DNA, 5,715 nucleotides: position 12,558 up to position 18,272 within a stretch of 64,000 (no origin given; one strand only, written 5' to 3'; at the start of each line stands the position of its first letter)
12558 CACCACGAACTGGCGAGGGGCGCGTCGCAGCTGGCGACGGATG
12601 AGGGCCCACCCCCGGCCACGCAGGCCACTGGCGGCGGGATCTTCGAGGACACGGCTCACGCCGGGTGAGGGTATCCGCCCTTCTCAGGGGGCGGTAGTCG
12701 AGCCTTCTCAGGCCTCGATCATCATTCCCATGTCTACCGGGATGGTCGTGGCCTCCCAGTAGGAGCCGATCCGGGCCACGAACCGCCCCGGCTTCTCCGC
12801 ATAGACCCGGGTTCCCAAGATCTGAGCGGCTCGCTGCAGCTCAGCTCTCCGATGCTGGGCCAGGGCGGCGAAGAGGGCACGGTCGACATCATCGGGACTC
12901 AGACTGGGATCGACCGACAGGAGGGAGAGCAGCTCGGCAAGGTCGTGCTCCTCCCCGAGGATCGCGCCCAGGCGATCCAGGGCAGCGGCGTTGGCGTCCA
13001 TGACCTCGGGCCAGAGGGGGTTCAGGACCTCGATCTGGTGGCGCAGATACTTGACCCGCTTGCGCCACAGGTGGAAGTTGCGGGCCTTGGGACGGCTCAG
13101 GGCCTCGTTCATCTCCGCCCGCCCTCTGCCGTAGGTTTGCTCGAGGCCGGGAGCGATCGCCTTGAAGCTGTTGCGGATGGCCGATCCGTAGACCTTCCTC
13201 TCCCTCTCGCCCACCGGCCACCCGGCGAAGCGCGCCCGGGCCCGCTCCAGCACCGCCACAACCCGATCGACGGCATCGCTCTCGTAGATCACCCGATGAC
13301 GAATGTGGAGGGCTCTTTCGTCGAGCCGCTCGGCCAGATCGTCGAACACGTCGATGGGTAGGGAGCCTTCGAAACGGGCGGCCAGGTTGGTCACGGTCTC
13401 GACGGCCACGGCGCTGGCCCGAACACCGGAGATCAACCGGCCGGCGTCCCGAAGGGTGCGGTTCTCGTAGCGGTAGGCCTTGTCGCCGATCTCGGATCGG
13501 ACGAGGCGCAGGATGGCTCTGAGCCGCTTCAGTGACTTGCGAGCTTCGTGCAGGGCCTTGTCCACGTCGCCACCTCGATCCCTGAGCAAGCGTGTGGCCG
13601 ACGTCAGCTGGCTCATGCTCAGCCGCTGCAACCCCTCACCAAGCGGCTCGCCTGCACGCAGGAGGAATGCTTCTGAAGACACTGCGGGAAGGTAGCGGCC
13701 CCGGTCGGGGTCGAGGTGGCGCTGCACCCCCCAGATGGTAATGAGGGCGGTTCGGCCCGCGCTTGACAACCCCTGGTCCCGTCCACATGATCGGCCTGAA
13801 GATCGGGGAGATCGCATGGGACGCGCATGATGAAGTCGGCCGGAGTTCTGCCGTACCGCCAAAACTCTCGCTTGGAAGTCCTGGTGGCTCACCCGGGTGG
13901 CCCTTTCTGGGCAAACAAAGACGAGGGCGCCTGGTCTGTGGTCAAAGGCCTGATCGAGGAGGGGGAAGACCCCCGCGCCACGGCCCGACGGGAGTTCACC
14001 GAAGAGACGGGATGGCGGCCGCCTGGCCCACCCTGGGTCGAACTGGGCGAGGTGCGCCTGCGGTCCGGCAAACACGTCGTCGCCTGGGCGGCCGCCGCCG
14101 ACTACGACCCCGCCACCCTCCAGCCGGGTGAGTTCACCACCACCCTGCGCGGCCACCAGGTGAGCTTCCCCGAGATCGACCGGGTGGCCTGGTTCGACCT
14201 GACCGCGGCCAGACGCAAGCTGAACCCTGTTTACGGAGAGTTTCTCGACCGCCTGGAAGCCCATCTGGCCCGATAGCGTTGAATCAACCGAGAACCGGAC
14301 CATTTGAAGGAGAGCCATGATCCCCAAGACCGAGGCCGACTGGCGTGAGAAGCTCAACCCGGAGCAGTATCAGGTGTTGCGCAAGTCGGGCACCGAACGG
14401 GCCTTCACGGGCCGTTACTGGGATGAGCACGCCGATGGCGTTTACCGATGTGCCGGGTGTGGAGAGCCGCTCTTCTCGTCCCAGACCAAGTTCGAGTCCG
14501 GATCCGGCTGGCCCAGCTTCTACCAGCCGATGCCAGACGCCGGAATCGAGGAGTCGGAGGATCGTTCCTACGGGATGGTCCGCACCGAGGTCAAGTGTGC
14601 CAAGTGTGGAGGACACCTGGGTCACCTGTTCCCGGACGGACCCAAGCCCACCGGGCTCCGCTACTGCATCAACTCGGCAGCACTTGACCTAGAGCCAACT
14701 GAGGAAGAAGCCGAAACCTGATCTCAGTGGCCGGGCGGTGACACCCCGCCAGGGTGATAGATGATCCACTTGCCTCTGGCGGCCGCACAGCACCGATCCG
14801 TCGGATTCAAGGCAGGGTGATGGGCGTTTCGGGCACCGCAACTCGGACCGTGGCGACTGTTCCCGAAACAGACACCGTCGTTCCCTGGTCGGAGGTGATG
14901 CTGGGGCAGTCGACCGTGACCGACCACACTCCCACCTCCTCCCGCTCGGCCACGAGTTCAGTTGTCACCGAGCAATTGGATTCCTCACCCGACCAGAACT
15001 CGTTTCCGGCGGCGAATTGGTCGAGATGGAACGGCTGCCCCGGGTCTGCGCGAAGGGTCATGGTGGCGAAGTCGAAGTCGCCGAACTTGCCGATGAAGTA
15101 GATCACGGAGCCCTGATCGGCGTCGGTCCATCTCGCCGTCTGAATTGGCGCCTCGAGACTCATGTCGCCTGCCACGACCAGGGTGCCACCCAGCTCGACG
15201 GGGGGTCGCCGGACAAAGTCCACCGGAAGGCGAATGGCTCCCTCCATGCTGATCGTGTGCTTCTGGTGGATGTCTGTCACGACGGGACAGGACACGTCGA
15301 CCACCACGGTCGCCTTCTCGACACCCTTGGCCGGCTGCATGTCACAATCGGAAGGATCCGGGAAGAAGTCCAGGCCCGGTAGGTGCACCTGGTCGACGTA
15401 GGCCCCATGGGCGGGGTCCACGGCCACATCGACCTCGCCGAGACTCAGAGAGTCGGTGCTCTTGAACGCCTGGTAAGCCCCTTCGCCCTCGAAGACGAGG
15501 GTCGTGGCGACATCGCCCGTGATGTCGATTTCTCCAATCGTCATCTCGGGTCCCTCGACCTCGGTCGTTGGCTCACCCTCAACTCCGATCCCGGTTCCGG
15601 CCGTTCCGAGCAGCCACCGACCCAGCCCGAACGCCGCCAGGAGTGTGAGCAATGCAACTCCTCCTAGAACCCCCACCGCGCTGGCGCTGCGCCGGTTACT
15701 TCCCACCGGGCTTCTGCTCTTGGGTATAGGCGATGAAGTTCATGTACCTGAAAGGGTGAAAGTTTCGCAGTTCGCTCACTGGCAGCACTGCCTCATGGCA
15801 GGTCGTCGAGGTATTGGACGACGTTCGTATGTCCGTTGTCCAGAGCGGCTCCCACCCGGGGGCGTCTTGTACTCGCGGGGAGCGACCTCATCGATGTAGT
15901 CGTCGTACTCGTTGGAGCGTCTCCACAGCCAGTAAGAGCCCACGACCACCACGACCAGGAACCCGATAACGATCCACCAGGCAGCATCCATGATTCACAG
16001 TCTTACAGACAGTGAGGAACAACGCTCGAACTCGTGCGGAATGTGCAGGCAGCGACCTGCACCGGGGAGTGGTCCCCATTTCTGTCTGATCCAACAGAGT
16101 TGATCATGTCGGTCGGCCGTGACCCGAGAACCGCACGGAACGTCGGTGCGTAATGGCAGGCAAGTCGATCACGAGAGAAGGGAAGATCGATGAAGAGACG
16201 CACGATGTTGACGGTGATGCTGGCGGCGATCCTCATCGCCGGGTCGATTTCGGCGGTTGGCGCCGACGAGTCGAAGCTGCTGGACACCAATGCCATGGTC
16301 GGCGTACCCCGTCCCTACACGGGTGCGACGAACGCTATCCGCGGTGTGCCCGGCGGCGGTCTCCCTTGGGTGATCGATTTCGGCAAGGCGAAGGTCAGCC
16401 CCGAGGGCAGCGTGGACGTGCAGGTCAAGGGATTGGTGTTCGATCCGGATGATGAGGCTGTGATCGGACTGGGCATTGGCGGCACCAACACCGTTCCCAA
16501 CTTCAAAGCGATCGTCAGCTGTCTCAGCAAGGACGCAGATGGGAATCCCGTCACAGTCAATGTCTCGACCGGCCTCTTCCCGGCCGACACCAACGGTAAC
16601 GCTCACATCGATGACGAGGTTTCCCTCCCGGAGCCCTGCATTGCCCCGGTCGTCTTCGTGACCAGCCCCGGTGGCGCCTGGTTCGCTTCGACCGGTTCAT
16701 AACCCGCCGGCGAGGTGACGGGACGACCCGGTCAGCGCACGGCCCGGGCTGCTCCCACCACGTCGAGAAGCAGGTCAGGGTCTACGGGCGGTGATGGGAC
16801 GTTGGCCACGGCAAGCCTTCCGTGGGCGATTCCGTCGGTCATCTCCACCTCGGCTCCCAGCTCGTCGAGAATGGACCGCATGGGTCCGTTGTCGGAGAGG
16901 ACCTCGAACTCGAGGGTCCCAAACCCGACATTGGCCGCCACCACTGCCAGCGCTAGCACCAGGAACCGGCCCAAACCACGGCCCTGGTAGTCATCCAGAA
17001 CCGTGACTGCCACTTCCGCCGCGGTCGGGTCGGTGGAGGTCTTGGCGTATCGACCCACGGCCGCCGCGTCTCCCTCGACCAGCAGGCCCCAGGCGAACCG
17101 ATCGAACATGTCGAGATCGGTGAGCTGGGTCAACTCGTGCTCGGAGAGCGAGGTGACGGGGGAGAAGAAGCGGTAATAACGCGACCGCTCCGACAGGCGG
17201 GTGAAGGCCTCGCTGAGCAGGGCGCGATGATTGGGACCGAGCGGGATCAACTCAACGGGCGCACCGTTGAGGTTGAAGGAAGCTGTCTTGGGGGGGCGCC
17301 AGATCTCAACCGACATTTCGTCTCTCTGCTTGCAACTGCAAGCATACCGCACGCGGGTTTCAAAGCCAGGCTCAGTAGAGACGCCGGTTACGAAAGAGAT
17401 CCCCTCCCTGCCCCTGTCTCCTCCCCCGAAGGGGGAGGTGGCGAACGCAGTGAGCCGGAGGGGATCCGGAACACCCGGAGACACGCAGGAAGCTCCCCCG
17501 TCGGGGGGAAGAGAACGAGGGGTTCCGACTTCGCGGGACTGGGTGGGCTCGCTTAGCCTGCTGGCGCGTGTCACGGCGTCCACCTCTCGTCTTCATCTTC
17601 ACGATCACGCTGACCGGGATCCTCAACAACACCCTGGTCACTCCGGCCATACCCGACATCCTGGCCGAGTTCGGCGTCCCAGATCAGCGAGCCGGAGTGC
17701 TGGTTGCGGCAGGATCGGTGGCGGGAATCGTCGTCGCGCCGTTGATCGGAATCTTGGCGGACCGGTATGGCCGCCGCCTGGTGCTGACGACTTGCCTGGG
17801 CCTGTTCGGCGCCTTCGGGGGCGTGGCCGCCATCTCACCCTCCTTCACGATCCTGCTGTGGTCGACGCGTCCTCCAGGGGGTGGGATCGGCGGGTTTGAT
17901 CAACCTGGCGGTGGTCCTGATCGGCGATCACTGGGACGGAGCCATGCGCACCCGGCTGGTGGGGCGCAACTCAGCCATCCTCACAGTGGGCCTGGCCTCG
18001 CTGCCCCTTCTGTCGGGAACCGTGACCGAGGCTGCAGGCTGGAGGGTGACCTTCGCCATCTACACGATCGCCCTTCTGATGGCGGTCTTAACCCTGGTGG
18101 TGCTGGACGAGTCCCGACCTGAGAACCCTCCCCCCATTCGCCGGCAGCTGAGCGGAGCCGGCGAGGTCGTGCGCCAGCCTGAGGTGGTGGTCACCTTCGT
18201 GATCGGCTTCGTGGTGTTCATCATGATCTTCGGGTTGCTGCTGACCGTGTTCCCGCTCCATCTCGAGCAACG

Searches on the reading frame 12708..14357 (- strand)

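Call 85: search_protein_families(library=padloc, proteins=[window:12708-14357:-], max_evalue=0.1)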
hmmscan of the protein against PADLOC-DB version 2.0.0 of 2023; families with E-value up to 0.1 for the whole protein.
window:12708-14357:- (549 aa): 0 families

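Call 86: search_protein_families(library=pfam, proteins=[window:12708-14357:-], max_evalue=0.01)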
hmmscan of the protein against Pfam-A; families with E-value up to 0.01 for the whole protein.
window:12708-14357:- (549 aa): 1 family
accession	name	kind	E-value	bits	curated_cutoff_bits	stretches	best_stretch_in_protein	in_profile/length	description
PF05235.19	CHAD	-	4.7e-27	95.9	25.6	1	256-480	15-227/228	CHAD domain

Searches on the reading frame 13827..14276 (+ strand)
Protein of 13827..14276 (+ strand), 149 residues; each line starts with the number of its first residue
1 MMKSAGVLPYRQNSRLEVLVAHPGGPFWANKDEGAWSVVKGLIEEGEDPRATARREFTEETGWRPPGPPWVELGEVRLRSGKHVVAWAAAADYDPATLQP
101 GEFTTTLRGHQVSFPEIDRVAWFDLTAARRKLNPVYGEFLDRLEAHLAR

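Call 86: search_protein_families(library=pfam, proteins=[window:13827-14276:+], max_evalue=0.01)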
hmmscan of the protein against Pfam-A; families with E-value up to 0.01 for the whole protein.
window:13827-14276:+ (149 aa): 1 family
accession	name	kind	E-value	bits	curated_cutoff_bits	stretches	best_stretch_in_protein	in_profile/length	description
PF00293.34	NUDIX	-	7.1e-15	55.6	21.1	1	4-143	5-134/134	NUDIX domain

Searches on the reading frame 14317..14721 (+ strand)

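Call 86: search_protein_families(library=pfam, proteins=[window:14317-14721:+], max_evalue=0.01)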
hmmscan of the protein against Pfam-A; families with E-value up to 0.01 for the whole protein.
window:14317-14721:+ (134 aa): 3 families
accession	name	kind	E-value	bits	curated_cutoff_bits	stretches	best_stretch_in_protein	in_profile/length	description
PF01641.26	SelR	-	1.1e-52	177.3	24.9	1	13-126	1-115/116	SelR domain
PF24046.1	At4g08330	-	0.00069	20.1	27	0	88-112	75-99/129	At4g08330 beta-tent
PF17283.8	Zn_ribbon_SprT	-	0.0049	17.3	28.1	0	42-103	4-36/38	SprT-like zinc ribbon domain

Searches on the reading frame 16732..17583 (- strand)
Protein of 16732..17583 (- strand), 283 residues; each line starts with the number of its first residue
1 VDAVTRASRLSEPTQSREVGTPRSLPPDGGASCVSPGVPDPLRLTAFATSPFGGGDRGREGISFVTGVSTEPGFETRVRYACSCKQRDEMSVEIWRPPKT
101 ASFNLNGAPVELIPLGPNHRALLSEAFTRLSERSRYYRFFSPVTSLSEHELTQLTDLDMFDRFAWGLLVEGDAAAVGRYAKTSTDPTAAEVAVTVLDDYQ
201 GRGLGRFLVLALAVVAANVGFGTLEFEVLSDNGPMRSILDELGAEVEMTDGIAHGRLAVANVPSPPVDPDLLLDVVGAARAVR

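Call 7: search_protein_families(library=pfam, proteins=[window:16732-17583:-], max_evalue=0.01)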
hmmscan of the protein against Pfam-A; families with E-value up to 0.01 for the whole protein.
window:16732-17583:- (283 aa): 3 families
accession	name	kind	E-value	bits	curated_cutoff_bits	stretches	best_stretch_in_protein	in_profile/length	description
PF00583.31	Acetyltransf_1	-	1.6e-07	32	20.7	1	156-239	24-111/116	Acetyltransferase (GNAT) family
PF13302.13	Acetyltransf_3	-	6.3e-05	24.1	25.4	1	127-244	18-137/138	Acetyltransferase (GNAT) domain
PF13508.13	Acetyltransf_7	-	0.0056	17.5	27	0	176-216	15-56/84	Acetyltransferase (GNAT) domain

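Call 8: search_protein_families(library=ncbifam, proteins=[window:16732-17583:-], max_evalue=0.01)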
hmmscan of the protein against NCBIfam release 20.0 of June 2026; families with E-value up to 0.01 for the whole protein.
window:16732-17583:- (283 aa): 3 families
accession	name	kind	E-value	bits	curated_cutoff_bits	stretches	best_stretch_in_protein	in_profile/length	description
NF058543.1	ActPatMycb56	equivalog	9.9e-28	96.9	460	1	108-280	137-311/317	acetyltransferase Pat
NF040503.1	resist_ArsN1a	equivalog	7.1e-05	22.6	170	1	174-244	63-133/159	arsinothricin resistance N-acetyltransferase ArsN1 family A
TIGR01575.1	rimI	equivalog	0.0021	18.2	86.4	1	168-237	36-105/132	ribosomal protein S18-alanine N-acetyltransferase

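Call 85: search_protein_families(library=padloc, proteins=[window:16732-17583:-], max_evalue=0.1)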
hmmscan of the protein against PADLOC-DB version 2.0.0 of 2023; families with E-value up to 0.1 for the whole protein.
window:16732-17583:- (283 aa): 0 families

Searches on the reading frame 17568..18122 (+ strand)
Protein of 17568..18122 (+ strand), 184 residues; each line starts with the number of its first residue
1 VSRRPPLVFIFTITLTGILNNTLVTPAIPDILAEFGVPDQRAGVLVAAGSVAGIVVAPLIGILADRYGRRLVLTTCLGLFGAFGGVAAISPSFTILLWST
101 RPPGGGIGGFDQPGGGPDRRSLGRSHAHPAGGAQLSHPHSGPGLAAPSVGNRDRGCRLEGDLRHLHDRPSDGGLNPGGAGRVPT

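Call 7: search_protein_families(library=pfam, proteins=[window:17568-18122:+], max_evalue=0.01)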
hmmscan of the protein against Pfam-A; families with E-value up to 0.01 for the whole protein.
window:17568-18122:+ (184 aa): 2 families
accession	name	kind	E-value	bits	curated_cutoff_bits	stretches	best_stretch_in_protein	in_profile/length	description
PF07690.21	MFS_1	-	4.1e-14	52.7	33.4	1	11-98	2-90/347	Major Facilitator Superfamily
PF06609.19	TRI12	-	0.0056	15.6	23.2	1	25-89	64-129/599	Fungal trichothecene efflux pump (TRI12)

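Call 8: search_protein_families(library=ncbifam, proteins=[window:17568-18122:+], max_evalue=0.01)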
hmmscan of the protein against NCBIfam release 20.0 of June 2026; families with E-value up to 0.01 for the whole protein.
window:17568-18122:+ (184 aa): 45 families (the best 25 are shown)
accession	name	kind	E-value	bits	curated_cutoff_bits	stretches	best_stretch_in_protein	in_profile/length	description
TIGR00895.1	2A0115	subfamily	1.7e-09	37.1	418.55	1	22-109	34-121/398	aromatic acid/H+ symport family MFS transporter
NF033135.1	cmx_cmrA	equivalog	2.6e-08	33.4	400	1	26-98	24-96/374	Cmx/CmrA family chloramphenicol efflux MFS transporter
NF012174.0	tet_MFS_A_B_C_D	equivalog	3.8e-08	32.6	475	1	9-82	6-80/382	Tet(A)/Tet(B)/Tet(C) family tetracycline efflux MFS transporter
NF053757.1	BclibactTpBcbE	equivalog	4.2e-08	32.5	600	1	8-90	5-87/394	bacillibactin exporter BcbE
NF008586.0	PRK11551.1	equivalog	4.8e-07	29.1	410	1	13-109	23-119/406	3-(3-hydroxy-phenyl)propionate transporter MhpT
NF045488.1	tet_MFS_62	exception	7.5e-07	28.6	775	1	13-78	11-78/385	tetracycline efflux MFS transporter Tet(62)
TIGR00891.1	2A0112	subfamily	8.4e-07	28.4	552.9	1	23-98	30-105/405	sialate:H+ symport family MFS transporter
NF008654.0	PRK11652.1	equivalog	2.7e-06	26.5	479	1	8-108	12-112/397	multidrug efflux MFS transporter EmrD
NF045486.1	tet_MFS_30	exception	3e-06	26.7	730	1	8-77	7-78/392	tetracycline efflux MFS transporter Tet(30)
TIGR00898.1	2A0119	subfamily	3.1e-06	26.3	550.75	1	52-97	137-183/506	cation transport protein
NF000510.1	efflux_Cmx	exception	3.9e-06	26.3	800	1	23-98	21-96/391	chloramphenicol efflux MFS transporter Cmx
NF012207.0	tet_MFS_H_J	exception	1.2e-05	24.5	700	1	8-77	6-78/392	Tet(H)/Tet(J) family tetracycline efflux MFS transporter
NF012191.0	tet_MFS_C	exception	1.3e-05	24.3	850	1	7-95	8-98/396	tetracycline efflux MFS transporter Tet(C)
NF012195.0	tet_MFS_H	exception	1.6e-05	24.2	840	1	7-82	5-81/392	tetracycline efflux MFS transporter Tet(H)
NF012188.1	tet_MFS_Y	exception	1.7e-05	24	820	1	20-78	18-80/391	tetracycline efflux MFS transporter Tet(Y)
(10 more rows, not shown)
